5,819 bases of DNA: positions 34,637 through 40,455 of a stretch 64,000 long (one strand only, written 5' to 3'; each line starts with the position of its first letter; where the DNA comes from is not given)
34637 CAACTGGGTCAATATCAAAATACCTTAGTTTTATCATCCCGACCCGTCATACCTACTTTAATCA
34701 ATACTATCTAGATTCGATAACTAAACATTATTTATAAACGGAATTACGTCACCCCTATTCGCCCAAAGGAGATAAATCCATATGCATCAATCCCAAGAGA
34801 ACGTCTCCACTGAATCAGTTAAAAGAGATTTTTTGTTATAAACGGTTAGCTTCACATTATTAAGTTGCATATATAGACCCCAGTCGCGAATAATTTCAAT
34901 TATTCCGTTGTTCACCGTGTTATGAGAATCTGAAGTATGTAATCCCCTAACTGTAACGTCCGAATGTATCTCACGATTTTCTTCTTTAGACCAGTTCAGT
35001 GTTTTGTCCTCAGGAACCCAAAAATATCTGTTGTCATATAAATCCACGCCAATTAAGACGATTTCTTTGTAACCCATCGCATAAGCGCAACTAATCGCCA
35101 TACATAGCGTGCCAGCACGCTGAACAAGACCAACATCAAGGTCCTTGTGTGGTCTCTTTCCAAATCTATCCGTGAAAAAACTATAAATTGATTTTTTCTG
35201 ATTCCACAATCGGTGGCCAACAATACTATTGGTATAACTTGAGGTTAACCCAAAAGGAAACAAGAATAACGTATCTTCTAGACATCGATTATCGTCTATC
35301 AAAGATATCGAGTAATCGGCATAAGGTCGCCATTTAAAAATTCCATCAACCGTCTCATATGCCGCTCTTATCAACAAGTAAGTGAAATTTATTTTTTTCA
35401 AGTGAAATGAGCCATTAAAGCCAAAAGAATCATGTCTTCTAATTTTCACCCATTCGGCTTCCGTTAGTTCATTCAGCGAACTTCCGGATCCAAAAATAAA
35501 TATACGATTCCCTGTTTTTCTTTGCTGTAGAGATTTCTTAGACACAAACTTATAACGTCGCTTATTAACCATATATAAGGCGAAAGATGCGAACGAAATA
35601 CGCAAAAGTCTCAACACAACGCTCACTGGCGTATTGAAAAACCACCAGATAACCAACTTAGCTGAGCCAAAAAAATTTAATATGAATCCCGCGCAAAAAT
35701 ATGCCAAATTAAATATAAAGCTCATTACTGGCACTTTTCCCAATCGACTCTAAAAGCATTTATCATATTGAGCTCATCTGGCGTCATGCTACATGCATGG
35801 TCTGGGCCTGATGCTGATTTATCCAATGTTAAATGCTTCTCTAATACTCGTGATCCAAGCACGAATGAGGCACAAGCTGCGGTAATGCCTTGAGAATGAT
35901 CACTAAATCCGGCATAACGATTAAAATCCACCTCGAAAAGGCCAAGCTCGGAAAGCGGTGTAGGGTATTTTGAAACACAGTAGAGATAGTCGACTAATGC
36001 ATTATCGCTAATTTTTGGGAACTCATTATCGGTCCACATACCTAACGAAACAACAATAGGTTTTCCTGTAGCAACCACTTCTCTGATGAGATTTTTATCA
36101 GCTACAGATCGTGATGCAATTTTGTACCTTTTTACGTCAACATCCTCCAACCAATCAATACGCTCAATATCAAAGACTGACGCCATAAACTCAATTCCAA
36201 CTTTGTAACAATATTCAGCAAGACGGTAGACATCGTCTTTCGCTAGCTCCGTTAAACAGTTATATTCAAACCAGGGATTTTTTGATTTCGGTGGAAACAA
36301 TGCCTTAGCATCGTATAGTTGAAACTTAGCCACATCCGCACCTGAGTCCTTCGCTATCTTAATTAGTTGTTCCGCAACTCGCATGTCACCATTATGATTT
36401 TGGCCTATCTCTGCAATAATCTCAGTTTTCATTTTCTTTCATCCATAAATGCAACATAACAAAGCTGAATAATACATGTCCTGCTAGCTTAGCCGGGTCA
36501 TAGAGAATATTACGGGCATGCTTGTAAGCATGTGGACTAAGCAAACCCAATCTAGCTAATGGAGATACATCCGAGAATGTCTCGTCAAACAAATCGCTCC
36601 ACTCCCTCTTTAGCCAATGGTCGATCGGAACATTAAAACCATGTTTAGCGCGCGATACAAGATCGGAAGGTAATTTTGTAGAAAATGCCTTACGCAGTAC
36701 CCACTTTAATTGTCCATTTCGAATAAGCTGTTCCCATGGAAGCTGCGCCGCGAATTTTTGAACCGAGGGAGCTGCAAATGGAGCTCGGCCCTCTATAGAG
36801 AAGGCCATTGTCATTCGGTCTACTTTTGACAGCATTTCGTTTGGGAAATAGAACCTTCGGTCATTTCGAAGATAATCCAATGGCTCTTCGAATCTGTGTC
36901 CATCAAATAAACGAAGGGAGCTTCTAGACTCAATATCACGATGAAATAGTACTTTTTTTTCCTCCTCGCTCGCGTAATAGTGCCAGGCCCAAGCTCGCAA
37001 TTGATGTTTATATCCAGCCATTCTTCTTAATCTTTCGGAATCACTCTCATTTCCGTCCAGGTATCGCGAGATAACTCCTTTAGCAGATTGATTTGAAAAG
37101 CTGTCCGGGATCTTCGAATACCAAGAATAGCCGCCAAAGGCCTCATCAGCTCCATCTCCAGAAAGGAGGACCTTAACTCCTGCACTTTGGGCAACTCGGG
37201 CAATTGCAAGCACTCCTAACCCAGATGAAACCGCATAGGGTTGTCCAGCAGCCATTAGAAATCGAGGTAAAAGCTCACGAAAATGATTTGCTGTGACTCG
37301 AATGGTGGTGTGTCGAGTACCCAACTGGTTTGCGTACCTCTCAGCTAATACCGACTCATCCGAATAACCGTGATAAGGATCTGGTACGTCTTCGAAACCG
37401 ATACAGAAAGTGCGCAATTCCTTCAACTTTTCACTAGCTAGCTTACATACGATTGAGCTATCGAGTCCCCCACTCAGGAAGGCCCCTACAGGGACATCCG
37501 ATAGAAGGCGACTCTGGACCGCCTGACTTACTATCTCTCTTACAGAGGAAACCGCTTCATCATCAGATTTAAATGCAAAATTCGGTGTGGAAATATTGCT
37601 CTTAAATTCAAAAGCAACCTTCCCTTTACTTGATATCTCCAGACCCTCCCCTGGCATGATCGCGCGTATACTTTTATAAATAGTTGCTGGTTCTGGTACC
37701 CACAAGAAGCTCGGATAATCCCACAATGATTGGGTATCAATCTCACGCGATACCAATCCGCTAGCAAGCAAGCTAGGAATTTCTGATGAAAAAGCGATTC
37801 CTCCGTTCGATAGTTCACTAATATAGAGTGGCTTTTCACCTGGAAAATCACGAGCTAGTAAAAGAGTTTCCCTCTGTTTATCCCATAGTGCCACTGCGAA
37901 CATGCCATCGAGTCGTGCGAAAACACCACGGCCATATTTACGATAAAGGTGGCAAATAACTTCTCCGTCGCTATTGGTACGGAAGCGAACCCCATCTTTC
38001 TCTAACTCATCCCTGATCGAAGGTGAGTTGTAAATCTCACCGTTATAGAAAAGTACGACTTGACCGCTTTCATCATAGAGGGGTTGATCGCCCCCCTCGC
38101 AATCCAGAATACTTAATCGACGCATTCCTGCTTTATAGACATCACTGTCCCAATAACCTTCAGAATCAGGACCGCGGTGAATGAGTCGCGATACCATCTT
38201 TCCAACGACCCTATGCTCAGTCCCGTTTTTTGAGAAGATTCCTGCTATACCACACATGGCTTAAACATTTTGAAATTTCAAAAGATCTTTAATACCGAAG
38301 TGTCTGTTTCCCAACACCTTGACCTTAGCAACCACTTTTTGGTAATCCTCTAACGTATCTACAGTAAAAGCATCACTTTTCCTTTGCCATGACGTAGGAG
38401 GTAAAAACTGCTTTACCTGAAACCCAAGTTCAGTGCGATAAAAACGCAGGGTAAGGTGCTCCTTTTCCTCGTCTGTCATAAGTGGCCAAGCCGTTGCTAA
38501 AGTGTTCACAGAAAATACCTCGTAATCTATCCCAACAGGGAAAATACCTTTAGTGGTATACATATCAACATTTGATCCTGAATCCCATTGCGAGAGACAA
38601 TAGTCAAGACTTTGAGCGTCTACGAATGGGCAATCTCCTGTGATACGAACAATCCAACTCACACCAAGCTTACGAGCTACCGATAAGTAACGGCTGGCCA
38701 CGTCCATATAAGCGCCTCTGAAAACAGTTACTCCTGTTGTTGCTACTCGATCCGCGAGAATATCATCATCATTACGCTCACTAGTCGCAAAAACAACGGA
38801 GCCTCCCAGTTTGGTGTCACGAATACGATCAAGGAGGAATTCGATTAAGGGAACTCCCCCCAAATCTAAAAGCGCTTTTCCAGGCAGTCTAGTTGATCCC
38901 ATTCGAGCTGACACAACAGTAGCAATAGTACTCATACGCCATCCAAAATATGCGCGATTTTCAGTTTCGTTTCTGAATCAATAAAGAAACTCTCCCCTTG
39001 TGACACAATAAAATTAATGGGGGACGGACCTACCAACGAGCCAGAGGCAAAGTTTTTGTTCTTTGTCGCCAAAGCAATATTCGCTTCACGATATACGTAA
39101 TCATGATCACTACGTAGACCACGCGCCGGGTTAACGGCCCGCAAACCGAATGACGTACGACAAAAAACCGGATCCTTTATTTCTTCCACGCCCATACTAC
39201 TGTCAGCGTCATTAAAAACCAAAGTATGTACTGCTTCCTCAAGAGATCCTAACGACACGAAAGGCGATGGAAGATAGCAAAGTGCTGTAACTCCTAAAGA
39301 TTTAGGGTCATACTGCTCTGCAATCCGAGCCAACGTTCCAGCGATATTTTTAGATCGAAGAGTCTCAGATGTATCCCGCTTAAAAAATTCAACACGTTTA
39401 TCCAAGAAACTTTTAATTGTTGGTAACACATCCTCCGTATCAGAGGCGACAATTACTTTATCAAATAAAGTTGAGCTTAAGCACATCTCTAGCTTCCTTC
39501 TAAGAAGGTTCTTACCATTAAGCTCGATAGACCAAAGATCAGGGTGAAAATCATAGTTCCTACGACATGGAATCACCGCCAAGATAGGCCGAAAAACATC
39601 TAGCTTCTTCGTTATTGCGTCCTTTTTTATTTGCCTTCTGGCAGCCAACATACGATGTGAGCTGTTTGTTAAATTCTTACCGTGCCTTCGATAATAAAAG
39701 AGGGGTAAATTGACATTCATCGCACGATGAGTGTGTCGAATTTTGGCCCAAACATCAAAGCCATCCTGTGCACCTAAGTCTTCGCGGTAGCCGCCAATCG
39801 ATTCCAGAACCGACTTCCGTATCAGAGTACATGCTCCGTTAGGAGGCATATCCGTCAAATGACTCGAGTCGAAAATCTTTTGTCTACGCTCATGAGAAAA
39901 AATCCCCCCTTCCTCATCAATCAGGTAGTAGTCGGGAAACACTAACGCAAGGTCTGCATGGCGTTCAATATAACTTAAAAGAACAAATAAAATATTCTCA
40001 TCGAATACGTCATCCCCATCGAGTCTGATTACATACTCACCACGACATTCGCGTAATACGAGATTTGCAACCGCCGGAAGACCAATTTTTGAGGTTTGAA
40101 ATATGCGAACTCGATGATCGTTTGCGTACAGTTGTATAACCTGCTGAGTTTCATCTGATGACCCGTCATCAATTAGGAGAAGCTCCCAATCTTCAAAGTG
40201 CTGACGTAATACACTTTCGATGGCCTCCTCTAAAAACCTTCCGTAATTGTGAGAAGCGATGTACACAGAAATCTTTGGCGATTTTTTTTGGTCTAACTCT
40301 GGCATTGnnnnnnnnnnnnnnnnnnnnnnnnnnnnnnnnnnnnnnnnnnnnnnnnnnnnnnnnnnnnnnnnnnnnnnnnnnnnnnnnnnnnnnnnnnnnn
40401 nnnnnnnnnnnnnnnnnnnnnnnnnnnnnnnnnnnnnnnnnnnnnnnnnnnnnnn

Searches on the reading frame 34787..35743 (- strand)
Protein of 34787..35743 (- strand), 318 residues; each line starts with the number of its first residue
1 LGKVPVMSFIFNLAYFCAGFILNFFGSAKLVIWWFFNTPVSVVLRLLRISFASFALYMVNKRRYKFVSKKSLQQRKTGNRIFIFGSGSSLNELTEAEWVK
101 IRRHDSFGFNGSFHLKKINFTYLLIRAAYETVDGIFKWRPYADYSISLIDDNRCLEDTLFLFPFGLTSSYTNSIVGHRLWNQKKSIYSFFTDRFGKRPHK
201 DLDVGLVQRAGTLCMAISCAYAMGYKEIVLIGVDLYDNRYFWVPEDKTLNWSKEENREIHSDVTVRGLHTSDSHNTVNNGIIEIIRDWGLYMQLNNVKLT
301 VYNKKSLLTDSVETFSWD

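Call 22: search_protein_families(library=pfam, proteins=[window:34787-35743:-], max_evalue=0.00001)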
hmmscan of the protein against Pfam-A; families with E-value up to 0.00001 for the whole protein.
window:34787-35743:- (318 aa): 0 families

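Call 24: search_protein_families(library=ncbifam, proteins=[window:34787-35743:-], max_evalue=0.01)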
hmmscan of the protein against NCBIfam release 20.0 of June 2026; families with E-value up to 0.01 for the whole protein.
window:34787-35743:- (318 aa): 0 families

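Call 51: search_protein_families(library=pfam, proteins=[window:34787-35743:-], max_evalue=5)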
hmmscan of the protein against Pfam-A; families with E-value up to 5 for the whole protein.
window:34787-35743:- (318 aa): 2 families
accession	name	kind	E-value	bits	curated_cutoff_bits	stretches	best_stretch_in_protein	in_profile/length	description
PF01973.23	MptE-like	-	7.1e-05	23.1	34.6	1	157-235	94-166/171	6-hydroxymethylpterin diphosphokinase MptE-like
PF18078.7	Thioredoxin_11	-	0.089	13.4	22.9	1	34-91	64-121/126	Thioredoxin-like SNTX domain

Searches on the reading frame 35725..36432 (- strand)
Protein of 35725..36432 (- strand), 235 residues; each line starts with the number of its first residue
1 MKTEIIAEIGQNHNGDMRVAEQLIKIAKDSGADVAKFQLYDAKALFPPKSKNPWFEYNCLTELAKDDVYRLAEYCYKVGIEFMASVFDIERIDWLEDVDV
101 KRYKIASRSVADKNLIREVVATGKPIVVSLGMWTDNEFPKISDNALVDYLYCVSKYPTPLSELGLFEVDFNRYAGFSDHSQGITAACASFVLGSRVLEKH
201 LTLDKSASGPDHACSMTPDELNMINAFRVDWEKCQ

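Call 22: search_protein_families(library=pfam, proteins=[window:35725-36432:-], max_evalue=0.00001)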
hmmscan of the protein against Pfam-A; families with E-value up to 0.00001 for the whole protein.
window:35725-36432:- (235 aa): 1 family
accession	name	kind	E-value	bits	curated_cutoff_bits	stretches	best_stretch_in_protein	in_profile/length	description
PF03102.20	NeuB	-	1.4e-50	172.5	22.1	1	23-224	1-226/241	NeuB family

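Call 24: search_protein_families(library=ncbifam, proteins=[window:35725-36432:-], max_evalue=0.01)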
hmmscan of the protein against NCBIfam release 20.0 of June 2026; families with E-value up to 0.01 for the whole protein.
window:35725-36432:- (235 aa): 2 families
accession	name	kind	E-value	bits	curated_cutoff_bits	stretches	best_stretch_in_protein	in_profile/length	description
TIGR03569.1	NeuB_NnaB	equivalog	3.2e-55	187.5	399.65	1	5-226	3-250/329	N-acetylneuraminate synthase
TIGR03586.1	PseI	equivalog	1.4e-44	152.6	340.25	1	3-225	2-248/327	pseudaminic acid synthase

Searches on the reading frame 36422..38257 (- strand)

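Call 22: search_protein_families(library=pfam, proteins=[window:36422-38257:-], max_evalue=0.00001)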
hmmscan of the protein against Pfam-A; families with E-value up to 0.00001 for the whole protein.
window:36422-38257:- (611 aa): 3 families
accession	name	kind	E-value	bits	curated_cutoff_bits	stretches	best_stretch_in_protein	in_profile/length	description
PF00733.27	Asn_synthase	-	8.7e-75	253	21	1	239-606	2-353/354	Asparagine synthase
PF13537.11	GATase_7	-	1.9e-40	138.2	25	1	46-165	2-123/123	Glutamine amidotransferase domain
PF13522.11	GATase_6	-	3.6e-35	121.3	27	1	30-159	1-130/130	Glutamine amidotransferase domain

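Call 24: search_protein_families(library=ncbifam, proteins=[window:36422-38257:-], max_evalue=0.01)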
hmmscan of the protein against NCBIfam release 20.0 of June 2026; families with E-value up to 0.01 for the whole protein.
window:36422-38257:- (611 aa): 12 families
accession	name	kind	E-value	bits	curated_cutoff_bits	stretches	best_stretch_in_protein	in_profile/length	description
TIGR01536.1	asn_synth_AEB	equivalog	2.6e-126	422.7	267.1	1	2-541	1-517/517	asparagine synthase (glutamine-hydrolyzing)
TIGR03108.1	eps_aminotran_1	hypoth_equivalog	6.7e-113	378.5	816.9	2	1-380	1-377/628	XrtA/PEP-CTERM system amidotransferase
TIGR03104.1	trio_amidotrans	equivalog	1.6e-98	330.5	570.1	1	1-608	1-588/589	N-acetylglutaminylglutamine amidotransferase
NF006949.0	PRK09431.1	equivalog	3.3e-89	299.9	499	3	1-164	1-166/554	asparagine synthase B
NF033535.1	lass_lactam_cya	exception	1.2e-56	192.6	525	2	1-373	1-375/668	lasso peptide isopeptide bond-forming cyclase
NF033561.1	macrolact_Ik_Al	subfamily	6.1e-16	58.1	300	1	113-374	76-331/561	albusnodin/ikarugamycin family macrolactam cyclase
NF001484.0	PRK00331.1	subfamily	2.8e-11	42.5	381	1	59-165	87-200/601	isomerizing glutamine--fructose-6-phosphate transaminase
TIGR01135.1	glmS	equivalog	5.9e-11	41.6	418.05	1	59-165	86-199/607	glutamine--fructose-6-phosphate transaminase (isomerizing)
TIGR01134.1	purF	equivalog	8e-10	38.6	350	1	57-163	84-199/432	amidophosphoribosyltransferase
NF010587.0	PRK13980.1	equivalog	0.0025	17.1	255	1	237-322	16-95/267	NAD+ synthase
TIGR00552.1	nadE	equivalog_domain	0.0056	15.9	63.65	1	235-286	5-54/251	NAD(+) synthase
NF010588.0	PRK13981.1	equivalog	0.007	14.8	479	1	247-323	280-350/546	NAD+ synthase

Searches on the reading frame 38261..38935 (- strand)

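Call 22: search_protein_families(library=pfam, proteins=[window:38261-38935:-], max_evalue=0.00001)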
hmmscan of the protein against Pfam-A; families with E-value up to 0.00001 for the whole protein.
window:38261-38935:- (224 aa): 2 families
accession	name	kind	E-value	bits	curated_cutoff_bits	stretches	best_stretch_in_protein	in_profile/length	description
PF02348.25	CTP_transf_3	-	2.4e-25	90.1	22.6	1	6-186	2-184/217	Cytidylyltransferase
PF12804.13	NTP_transf_3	-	1.2e-09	38.9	27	1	9-139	9-136/160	MobA-like NTP transferase domain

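Call 24: search_protein_families(library=ncbifam, proteins=[window:38261-38935:-], max_evalue=0.01)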
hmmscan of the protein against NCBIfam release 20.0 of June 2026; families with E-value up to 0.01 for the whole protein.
window:38261-38935:- (224 aa): 7 families
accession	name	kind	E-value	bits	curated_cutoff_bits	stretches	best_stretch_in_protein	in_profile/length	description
NF009905.0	PRK13368.1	subfamily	1e-16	61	255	1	4-127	3-124/243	3-deoxy-manno-octulosonate cytidylyltransferase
NF003952.0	PRK05450.1-5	subfamily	1.6e-15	57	193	1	4-128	3-127/250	3-deoxy-manno-octulosonate cytidylyltransferase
NF003948.0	PRK05450.1-1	equivalog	7.2e-13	48.3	281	1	4-127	6-129/248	3-deoxy-manno-octulosonate cytidylyltransferase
NF003950.0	PRK05450.1-3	subfamily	3.5e-10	39.6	234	1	4-129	3-129/248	3-deoxy-manno-octulosonate cytidylyltransferase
TIGR00466.1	kdsB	equivalog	3.8e-09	36.3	155.2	1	6-145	5-141/241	3-deoxy-manno-octulosonate cytidylyltransferase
TIGR03584.1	PseF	equivalog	0.00089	19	205.7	1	6-55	2-51/222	pseudaminic acid cytidylyltransferase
TIGR02665.1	molyb_mobA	equivalog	0.0031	17.6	151.85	0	10-108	12-104/186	molybdenum cofactor guanylyltransferase MobA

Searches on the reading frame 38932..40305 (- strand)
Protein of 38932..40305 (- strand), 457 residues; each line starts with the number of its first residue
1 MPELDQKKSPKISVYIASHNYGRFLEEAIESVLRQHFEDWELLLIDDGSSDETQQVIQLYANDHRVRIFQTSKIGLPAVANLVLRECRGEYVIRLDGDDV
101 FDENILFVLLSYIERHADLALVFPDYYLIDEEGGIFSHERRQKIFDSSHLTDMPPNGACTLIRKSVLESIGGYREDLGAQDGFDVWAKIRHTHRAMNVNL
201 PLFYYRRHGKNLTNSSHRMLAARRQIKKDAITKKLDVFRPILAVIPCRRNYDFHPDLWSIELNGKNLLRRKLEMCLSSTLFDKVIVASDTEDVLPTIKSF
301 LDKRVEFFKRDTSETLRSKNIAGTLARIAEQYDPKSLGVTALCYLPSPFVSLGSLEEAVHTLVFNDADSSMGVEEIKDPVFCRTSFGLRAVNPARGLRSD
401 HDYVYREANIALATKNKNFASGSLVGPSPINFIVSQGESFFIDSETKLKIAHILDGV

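Call 22: search_protein_families(library=pfam, proteins=[window:38932-40305:-], max_evalue=0.00001)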
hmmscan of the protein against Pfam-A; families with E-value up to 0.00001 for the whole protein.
window:38932-40305:- (457 aa): 3 families
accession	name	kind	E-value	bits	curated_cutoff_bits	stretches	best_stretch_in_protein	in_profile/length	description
PF00535.33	Glycos_transf_2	-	2.4e-26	93.1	23.3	1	13-169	1-166/168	Glycosyl transferase family 2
PF10111.15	Glyco_tranf_2_2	-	5.4e-16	59.3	27.3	1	19-215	9-225/276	Glycosyltransferase like family 2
PF13641.12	Glyco_tranf_2_3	-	2.1e-10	41.4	27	1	10-118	1-115/230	Glycosyltransferase like family 2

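Call 24: search_protein_families(library=ncbifam, proteins=[window:38932-40305:-], max_evalue=0.01)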
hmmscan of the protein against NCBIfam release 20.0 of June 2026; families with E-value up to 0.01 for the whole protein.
window:38932-40305:- (457 aa): 24 families
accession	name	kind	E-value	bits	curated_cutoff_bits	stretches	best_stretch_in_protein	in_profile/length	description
NF047683.1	TeichurnBiosyTuaG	equivalog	4.4e-23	82.2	400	1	7-136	3-133/252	teichuronic acid biosynthesis protein TuaG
NF053739.1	GlytfEpsEBac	equivalog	9.2e-21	74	450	1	10-207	1-204/265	glycosyltransferase EpsE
TIGR03937.1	PgaC_IcaA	equivalog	7.6e-18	64.6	422.3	1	4-121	39-158/407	poly-beta-1,6-N-acetyl-D-glucosamine synthase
NF007453.0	PRK10018.1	equivalog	1.3e-16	61.1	382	1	7-138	3-134/280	colanic acid biosynthesis glycosyltransferase WcaA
TIGR04017.1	WcaA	equivalog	1.8e-16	60.6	495.75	1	7-138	2-133/279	colanic acid biosynthesis glycosyltransferase WcaA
NF050050.1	ProtGlycPglI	equivalog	5.2e-16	58.9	500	1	10-115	2-110/306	GalNAc(5)-diNAcBac-PP-undecaprenol beta-1,3-glucosyltransferase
NF007482.0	PRK10073.1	equivalog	5.3e-16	58.5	423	1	7-120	3-118/334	glycosyltransferase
NF038299.1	EPS_HpsN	equivalog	6.6e-11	41.7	425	1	10-109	1-102/317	hormogonium polysaccharide biosynthesis glycosyltransferase HpsN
NF041394.1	GtaseAglG_Halo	equivalog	3.8e-09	36.3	440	1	12-120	3-114/304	glucosyl-dolichyl phosphate glucuronosyltransferase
NF041875.1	EPS_EpsD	equivalog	1e-08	35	370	1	12-106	1-97/325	exopolysaccharide biosynthesis glycosyltransferase EpsD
NF038302.1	EPS_HpsE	equivalog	2.5e-07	30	300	1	12-116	3-114/307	hormogonium polysaccharide biosynthesis glycosyltransferase HpsE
NF045692.1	OglycostaseCruG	equivalog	7.7e-07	28.4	600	1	10-71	41-103/386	2'-O-glycosyltransferase CruG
TIGR03584.1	PseF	equivalog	1.3e-06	28.3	205.7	1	242-451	1-216/222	pseudaminic acid cytidylyltransferase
TIGR03111.1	glyc2_xrt_Gpos1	hypoth_equivalog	1.6e-06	27.2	363.95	1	6-119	45-162/439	TIGR03111 family XrtG-associated glycosyltransferase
TIGR04283.1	glyco_like_mftF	equivalog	5.6e-06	26.1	182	1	12-198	1-178/221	TIGR04283 family arsenosugar biosynthesis glycosyltransferase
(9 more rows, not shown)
